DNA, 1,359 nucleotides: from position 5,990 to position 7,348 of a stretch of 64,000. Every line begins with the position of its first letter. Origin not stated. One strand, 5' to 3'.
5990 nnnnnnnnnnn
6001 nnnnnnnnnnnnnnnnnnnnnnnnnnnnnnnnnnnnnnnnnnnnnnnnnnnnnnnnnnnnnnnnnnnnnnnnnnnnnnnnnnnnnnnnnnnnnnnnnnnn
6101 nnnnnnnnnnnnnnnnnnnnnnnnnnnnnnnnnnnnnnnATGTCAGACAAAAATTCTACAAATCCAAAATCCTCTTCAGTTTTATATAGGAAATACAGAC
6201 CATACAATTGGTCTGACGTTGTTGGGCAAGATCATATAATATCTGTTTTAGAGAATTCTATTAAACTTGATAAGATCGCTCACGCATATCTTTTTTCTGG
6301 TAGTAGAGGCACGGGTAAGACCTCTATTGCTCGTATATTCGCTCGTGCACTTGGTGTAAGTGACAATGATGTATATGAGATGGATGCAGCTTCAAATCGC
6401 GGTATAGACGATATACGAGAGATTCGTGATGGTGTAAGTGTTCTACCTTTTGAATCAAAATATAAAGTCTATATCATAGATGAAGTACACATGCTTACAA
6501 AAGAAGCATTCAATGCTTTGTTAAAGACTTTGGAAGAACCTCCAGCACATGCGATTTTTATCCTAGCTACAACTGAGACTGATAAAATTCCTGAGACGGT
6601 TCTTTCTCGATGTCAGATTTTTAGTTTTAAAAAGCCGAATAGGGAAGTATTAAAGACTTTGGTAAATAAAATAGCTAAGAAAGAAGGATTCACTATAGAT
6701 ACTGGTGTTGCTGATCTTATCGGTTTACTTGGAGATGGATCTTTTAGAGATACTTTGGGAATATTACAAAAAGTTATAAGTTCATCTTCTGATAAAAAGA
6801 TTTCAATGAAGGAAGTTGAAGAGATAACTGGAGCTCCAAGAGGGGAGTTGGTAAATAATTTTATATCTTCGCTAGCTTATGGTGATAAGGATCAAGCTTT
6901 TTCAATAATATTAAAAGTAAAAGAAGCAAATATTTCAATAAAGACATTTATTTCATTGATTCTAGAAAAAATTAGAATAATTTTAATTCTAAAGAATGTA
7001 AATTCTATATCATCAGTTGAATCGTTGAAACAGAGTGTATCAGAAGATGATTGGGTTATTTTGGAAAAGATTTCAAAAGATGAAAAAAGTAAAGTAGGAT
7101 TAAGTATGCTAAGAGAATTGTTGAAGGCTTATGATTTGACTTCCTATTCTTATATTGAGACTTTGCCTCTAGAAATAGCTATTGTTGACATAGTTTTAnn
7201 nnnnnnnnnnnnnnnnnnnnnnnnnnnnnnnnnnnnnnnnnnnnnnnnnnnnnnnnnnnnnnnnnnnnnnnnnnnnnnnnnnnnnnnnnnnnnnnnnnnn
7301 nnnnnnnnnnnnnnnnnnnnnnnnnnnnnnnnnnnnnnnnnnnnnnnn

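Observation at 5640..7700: dnaX is flanked by unannotated GC-rich structured-RNA candidates, each with its own intrinsic terminator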

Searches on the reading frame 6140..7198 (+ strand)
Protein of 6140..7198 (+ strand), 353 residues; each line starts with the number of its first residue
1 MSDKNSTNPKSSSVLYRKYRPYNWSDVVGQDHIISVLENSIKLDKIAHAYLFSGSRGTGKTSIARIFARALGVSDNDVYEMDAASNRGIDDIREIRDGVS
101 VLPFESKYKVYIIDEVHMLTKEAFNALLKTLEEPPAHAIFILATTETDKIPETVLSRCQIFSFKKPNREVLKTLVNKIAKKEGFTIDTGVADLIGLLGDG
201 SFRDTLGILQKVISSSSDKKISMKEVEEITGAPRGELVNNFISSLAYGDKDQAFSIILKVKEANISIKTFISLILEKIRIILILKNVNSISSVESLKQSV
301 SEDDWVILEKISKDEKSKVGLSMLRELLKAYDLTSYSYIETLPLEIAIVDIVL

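Call 9: find_encoding_contigs(protein=window:6140-7198:+, flank=10000, max_places=10)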
Protein window:6140-7198:+ (353 aa): 6 contigs read that carry it; 4 places shown.
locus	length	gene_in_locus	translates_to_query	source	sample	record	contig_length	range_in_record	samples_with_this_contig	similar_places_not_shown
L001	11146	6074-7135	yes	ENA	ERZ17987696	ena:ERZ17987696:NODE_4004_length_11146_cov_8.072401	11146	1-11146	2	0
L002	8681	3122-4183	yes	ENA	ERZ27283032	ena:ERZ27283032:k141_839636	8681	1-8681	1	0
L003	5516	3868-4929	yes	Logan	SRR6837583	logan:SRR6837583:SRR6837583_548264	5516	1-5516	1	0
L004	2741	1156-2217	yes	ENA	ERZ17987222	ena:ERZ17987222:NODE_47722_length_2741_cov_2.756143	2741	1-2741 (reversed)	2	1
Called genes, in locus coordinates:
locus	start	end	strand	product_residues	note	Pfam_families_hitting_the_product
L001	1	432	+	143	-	?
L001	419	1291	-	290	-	PF02481:DNA_processg_A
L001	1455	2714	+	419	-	PF02403:Seryl_tRNA_N, PF00587:tRNA-synt_2b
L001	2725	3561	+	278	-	-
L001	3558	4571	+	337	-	PF13354:Beta-lactamase2 (faint), PF00768:Peptidase_S11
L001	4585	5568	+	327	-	PF01207:Dus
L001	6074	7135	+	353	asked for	PF05496:RuvB_N (weak), PF06068:TIP49 (faint), PF13177:DNA_pol3_delta2, PF00004:AAA, PF07728:AAA_5 (faint), PF13401:AAA_22 (faint), PF13177:DNA_pol3_delta2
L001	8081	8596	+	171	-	PF00293:NUDIX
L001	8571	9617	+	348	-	PF01075:Glyco_transf_9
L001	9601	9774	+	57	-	-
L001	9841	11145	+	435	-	?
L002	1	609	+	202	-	?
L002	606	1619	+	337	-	PF13354:Beta-lactamase2 (faint), PF00768:Peptidase_S11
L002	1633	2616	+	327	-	PF01207:Dus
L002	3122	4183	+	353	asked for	PF05496:RuvB_N (weak), PF06068:TIP49 (faint), PF13177:DNA_pol3_delta2, PF00004:AAA, PF07728:AAA_5 (faint), PF13401:AAA_22 (faint), PF13177:DNA_pol3_delta2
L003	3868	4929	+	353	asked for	PF05496:RuvB_N (weak), PF06068:TIP49 (faint), PF13177:DNA_pol3_delta2, PF00004:AAA, PF07728:AAA_5 (faint), PF13401:AAA_22 (faint), PF13177:DNA_pol3_delta2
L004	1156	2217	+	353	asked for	PF05496:RuvB_N (weak), PF06068:TIP49 (faint), PF13177:DNA_pol3_delta2, PF00004:AAA, PF07728:AAA_5 (faint), PF13401:AAA_22 (faint), PF13177:DNA_pol3_delta2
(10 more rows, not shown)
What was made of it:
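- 6140..7201 (+): dnaX (353 aa, DNA polymerase III gamma/tau). Serves as the anchor gene. Pfam DNA_pol3_delta2 and AAA on the called gene (call 9).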

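Call 13: find_related_loci(query=window:6140-7198:+, collection=genome_contigs, flank=4000)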
Query window:6140-7198:+ (353 aa) in genome_contigs; peptide patterns used: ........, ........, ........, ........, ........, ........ (x = any residue, [..] = any of these).
103 stretches matched a pattern; 7 encode a relative of the query (tblastn E <= 1e-3); 7 distinct loci.
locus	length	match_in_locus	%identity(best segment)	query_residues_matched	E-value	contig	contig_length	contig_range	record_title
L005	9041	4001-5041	79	5-352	0e+0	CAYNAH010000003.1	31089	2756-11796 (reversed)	MAG TPA_asm: uncultured Candidatus Saccharibacteria bacterium isolate SRP342105_co1_464 genome assembly, contig: NODE_18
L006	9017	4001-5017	79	10-352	0e+0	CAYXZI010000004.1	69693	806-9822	MAG TPA_asm: uncultured Candidatus Saccharibacteria bacterium isolate SRP219642_co4_163 genome assembly, contig: NODE_54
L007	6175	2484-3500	73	11-352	1e-171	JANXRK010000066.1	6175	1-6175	MAG: Candidatus Taylorbacteria bacterium isolate 336R_metabat_165_sub 336R_k141_1762869, whole genome shotgun sequence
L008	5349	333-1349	59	11-351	1e-135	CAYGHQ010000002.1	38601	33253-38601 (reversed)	MAG TPA_asm: uncultured Candidatus Saccharibacteria bacterium isolate ERP113451_co1_204 genome assembly, contig: NODE_11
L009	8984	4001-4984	53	4-330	1e-115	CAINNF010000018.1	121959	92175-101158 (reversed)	Candidatus Adlerbacteria bacterium isolate C24_bin-0997 genome assembly, contig: bin-0997:18/25, whole genome shotgun se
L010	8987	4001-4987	56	9-339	1e-121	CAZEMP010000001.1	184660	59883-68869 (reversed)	MAG TPA_asm: uncultured Candidatus Saccharibacteria bacterium isolate SRP178908_co1_101 genome assembly, contig: NODE_23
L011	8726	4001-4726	51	14-234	3e-69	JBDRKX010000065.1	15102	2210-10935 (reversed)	MAG: Elusimicrobiota bacterium isolate MEGAHIT-group-1.744 k141_4811658, whole genome shotgun sequence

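Call 20: find_related_loci(query=window:6140-7198:+, collection=metagenome_contigs, flank=2500)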
Query window:6140-7198:+ (353 aa) in metagenome_contigs; peptide patterns used: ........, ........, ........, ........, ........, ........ (x = any residue, [..] = any of these).
138 stretches matched a pattern; 1 encode a relative of the query (tblastn E <= 1e-3); 1 distinct loci.
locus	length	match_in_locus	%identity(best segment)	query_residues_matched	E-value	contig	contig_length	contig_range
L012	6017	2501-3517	79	10-352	0e+0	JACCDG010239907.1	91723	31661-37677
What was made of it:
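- Tried and rejected: The metagenome scan with dnaX gave only one locus (call 20).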

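Call 21: find_homologous_proteins(query=window:6140-7198:+, max_evalue=1e-60)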
Query window:6140-7198:+ (353 aa): 5949 proteins with E <= 1e-60 among 8000 candidates; the best 120 are listed.
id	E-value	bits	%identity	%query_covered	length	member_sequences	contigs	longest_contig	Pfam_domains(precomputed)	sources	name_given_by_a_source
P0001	7.3e-217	737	99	100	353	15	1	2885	PF06068.20,PF00004.36,PF13401.13,PF05496.19,PF13177.13,PF07728.21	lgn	-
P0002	2.1e-207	706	94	100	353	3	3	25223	PF06068.20,PF00004.36,PF13401.13,PF05496.19,PF13177.13,PF07728.21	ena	-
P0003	5.8e-204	694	91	100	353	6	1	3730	PF06068.20,PF00004.36,PF13401.13,PF05496.19,PF13177.13,PF07728.21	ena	-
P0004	6.7e-191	651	87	97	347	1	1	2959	PF06068.20,PF00004.36,PF13401.13,PF05496.19,PF13177.13,PF07728.21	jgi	-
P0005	4.8e-174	596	80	97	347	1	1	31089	PF06068.20,PF00004.36,PF13401.13,PF05496.19,PF13177.13,PF07728.21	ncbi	-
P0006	1.0e-173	595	79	97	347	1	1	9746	PF06068.20,PF00004.36,PF13401.13,PF05496.19,PF13177.13,PF07728.21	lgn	-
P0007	1.2e-173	595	79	97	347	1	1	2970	PF06068.20,PF00004.36,PF13401.13,PF05496.19,PF13177.13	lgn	-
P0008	9.0e-173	592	79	97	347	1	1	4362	PF06068.20,PF00004.36,PF13401.13,PF05496.19,PF13177.13,PF07728.21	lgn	-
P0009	3.5e-172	590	79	97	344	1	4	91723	PF06068.20,PF00004.36,PF13401.13,PF05496.19,PF13177.13,PF07728.21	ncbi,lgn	-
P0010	7.5e-172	589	77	100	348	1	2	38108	PF06068.20,PF00004.36,PF13401.13,PF05496.19,PF13177.13,PF07728.21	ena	-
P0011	2.4e-171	587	78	96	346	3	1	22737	PF06068.20,PF00004.36,PF13401.13,PF05496.19,PF13177.13,PF07728.21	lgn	-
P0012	6.9e-169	579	79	97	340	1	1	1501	PF00004.36,PF13401.13,PF05496.19,PF13177.13,PF07728.21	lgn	-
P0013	2.1e-168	577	78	97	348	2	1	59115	PF13173.13,PF06068.20,PF00004.36,PF13401.13,PF05496.19,PF13177.13,PF07728.21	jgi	jgi:DNA polymerase-3 subunit gamma/tau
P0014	1.5e-166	571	74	97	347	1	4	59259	PF06068.20,PF00004.36,PF13401.13,PF05496.19,PF13177.13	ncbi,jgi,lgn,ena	jgi:DNA polymerase-3 subunit gamma/tau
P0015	3.2e-166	570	74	99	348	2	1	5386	PF00004.36,PF13401.13,PF05496.19,PF13177.13,PF07728.21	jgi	jgi:DNA polymerase-3 subunit gamma/tau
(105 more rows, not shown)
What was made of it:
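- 6140..7201 (+): Sources name it gamma/tau (call 21).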

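Call 22: find_encoding_contigs(protein=P0002, flank=3000, max_places=4)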
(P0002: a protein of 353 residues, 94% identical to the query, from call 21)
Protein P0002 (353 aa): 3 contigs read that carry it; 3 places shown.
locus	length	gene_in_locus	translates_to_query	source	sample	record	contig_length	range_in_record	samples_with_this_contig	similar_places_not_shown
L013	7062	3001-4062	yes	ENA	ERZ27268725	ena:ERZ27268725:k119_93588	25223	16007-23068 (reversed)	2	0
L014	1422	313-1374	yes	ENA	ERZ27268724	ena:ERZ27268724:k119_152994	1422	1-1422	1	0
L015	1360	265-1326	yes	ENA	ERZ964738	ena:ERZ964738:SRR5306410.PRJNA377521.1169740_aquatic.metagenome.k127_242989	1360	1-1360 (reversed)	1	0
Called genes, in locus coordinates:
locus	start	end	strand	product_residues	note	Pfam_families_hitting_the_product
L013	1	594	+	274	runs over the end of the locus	-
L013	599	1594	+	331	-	PF00768:Peptidase_S11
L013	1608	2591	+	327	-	PF01207:Dus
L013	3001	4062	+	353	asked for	PF05496:RuvB_N (weak), PF06068:TIP49 (faint), PF13177:DNA_pol3_delta2, PF00004:AAA, PF07728:AAA_5 (weak), PF13401:AAA_22 (faint), PF13177:DNA_pol3_delta2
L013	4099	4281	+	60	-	-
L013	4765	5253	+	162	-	-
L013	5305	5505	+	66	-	-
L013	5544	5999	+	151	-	PF00856:SET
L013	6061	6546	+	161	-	-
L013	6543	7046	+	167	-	-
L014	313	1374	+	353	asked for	PF05496:RuvB_N (weak), PF06068:TIP49 (faint), PF13177:DNA_pol3_delta2, PF00004:AAA, PF07728:AAA_5 (weak), PF13401:AAA_22 (faint), PF13177:DNA_pol3_delta2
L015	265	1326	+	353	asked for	PF05496:RuvB_N (weak), PF06068:TIP49 (faint), PF13177:DNA_pol3_delta2, PF00004:AAA, PF07728:AAA_5 (weak), PF13401:AAA_22 (faint), PF13177:DNA_pol3_delta2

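Call 23: find_encoding_contigs(protein=P0003, flank=3000, max_places=3)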
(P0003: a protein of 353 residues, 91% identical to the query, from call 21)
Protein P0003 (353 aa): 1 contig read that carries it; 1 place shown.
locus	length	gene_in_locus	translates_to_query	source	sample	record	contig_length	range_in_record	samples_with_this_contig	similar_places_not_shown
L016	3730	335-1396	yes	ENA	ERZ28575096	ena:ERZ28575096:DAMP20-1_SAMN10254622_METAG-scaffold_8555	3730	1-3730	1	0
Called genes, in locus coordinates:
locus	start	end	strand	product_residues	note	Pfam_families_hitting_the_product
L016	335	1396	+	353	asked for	PF05496:RuvB_N (weak), PF06068:TIP49 (faint), PF13177:DNA_pol3_delta2 (weak), PF00004:AAA, PF07728:AAA_5 (weak), PF13401:AAA_22 (faint), PF13177:DNA_pol3_delta2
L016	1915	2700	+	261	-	-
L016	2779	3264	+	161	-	-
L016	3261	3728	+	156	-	?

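Call 24: find_encoding_contigs(protein=P0004, flank=3000, max_places=3)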
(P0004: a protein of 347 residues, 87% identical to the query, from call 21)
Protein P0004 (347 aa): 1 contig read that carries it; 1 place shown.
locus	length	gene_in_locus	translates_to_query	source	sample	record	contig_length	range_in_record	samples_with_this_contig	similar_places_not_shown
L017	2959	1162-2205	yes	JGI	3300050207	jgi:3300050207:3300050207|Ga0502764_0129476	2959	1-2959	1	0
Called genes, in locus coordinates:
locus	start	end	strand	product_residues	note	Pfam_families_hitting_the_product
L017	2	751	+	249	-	?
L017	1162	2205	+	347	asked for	PF05496:RuvB_N (weak), PF06068:TIP49 (faint), PF13177:DNA_pol3_delta2 (weak), PF00004:AAA, PF07728:AAA_5 (faint), PF13401:AAA_22 (faint), PF13177:DNA_pol3_delta2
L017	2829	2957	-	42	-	?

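Call 40: find_encoding_contigs(protein=P0010, flank=2500, max_places=2)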
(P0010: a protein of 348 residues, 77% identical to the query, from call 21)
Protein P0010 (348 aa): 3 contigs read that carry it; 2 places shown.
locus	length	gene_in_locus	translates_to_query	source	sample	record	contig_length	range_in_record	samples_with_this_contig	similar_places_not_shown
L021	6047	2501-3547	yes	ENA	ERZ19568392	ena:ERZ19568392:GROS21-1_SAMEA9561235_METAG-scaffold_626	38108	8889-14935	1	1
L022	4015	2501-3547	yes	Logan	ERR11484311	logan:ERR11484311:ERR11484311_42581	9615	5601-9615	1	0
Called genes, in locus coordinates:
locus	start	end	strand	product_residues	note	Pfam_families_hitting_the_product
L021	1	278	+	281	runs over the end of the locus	-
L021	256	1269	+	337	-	PF02113:Peptidase_S13 (faint), PF00768:Peptidase_S11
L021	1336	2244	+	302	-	PF01207:Dus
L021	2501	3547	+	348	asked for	PF05496:RuvB_N (weak), PF06068:TIP49 (faint), PF13177:DNA_pol3_delta2 (weak), PF13401:AAA_22 (faint), PF00004:AAA, PF07728:AAA_5 (faint), PF13177:DNA_pol3_delta2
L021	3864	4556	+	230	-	-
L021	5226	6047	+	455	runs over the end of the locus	PF00009:GTP_EFTU (weak), PF02492:cobW, PF07683:CobW_C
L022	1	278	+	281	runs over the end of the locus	-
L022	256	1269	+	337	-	PF02113:Peptidase_S13 (faint), PF00768:Peptidase_S11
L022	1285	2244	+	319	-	PF01207:Dus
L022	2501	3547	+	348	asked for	PF05496:RuvB_N (weak), PF06068:TIP49 (faint), PF13177:DNA_pol3_delta2 (weak), PF13401:AAA_22 (faint), PF00004:AAA, PF07728:AAA_5 (faint), PF13177:DNA_pol3_delta2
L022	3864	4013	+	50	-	?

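Call 41: find_encoding_contigs(protein=P0013, flank=2500, max_places=2)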
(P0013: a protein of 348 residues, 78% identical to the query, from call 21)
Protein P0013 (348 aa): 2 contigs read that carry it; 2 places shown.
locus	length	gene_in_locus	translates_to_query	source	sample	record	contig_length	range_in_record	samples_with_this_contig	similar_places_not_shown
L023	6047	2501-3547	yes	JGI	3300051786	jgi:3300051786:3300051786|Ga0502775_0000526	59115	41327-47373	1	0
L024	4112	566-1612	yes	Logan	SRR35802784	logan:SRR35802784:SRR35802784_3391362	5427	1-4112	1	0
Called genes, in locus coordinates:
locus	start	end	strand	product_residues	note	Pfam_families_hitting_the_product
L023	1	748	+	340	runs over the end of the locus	PF00768:Peptidase_S11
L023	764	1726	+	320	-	PF01207:Dus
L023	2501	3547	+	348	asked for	PF05496:RuvB_N (weak), PF06068:TIP49 (faint), PF13177:DNA_pol3_delta2 (weak), PF07728:AAA_5 (faint), PF13173:AAA_14 (weak), PF13401:AAA_22 (faint), PF00004:AAA, PF13177:DNA_pol3_delta2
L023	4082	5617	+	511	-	-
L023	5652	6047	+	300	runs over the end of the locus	PF17773:UPF0176_N, PF00581:Rhodanese, PF12368:Rhodanese_C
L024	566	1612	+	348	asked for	PF05496:RuvB_N (weak), PF06068:TIP49 (faint), PF13177:DNA_pol3_delta2 (weak), PF07728:AAA_5 (faint), PF13173:AAA_14 (weak), PF13401:AAA_22 (faint), PF00004:AAA, PF13177:DNA_pol3_delta2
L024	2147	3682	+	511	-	-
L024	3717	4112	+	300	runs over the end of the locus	PF17773:UPF0176_N, PF00581:Rhodanese, PF12368:Rhodanese_C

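Call 42: find_encoding_contigs(protein=P0011, flank=2500, max_places=2)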
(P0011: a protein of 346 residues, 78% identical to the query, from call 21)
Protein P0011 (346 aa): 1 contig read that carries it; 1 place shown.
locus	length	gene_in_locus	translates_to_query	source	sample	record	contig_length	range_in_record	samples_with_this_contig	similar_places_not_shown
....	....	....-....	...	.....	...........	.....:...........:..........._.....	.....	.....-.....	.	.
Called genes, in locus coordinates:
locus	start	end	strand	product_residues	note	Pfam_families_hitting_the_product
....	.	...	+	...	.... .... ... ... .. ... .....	-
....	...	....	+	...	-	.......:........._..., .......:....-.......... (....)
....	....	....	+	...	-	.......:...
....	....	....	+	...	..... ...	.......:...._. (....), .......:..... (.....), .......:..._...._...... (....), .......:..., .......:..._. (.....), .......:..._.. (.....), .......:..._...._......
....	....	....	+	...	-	-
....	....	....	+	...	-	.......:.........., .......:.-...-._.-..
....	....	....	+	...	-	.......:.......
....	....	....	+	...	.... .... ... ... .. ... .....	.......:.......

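Call 72: find_encoding_contigs(protein=P0001, flank=2500, max_places=10)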
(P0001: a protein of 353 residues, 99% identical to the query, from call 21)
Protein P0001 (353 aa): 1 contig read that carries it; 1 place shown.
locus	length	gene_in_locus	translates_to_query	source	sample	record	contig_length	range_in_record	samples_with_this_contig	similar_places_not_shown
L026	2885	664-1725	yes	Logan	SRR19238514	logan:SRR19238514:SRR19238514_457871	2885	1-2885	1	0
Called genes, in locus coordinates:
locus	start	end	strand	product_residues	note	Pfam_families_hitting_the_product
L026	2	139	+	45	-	?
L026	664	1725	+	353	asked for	PF05496:RuvB_N (weak), PF06068:TIP49 (faint), PF13177:DNA_pol3_delta2, PF00004:AAA, PF07728:AAA_5 (faint), PF13401:AAA_22 (faint), PF13177:DNA_pol3_delta2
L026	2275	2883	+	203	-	?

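Call 84: search_protein_families(library=pfam, proteins=[L021:3864-4553:+, L016:1915-2697:+], max_evalue=0.1)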
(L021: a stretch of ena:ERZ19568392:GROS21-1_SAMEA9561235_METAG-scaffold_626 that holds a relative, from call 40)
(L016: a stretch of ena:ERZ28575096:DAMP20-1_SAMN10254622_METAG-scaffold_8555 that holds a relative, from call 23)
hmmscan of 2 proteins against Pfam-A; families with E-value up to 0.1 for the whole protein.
L021:3864-4553:+ (230 aa): 1 family
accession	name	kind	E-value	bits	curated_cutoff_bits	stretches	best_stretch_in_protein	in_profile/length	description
PF08457.15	Sfi1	-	0.018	14.1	22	0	129-172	496-539/570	Sfi1 spindle body protein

L016:1915-2697:+ (261 aa): 0 families
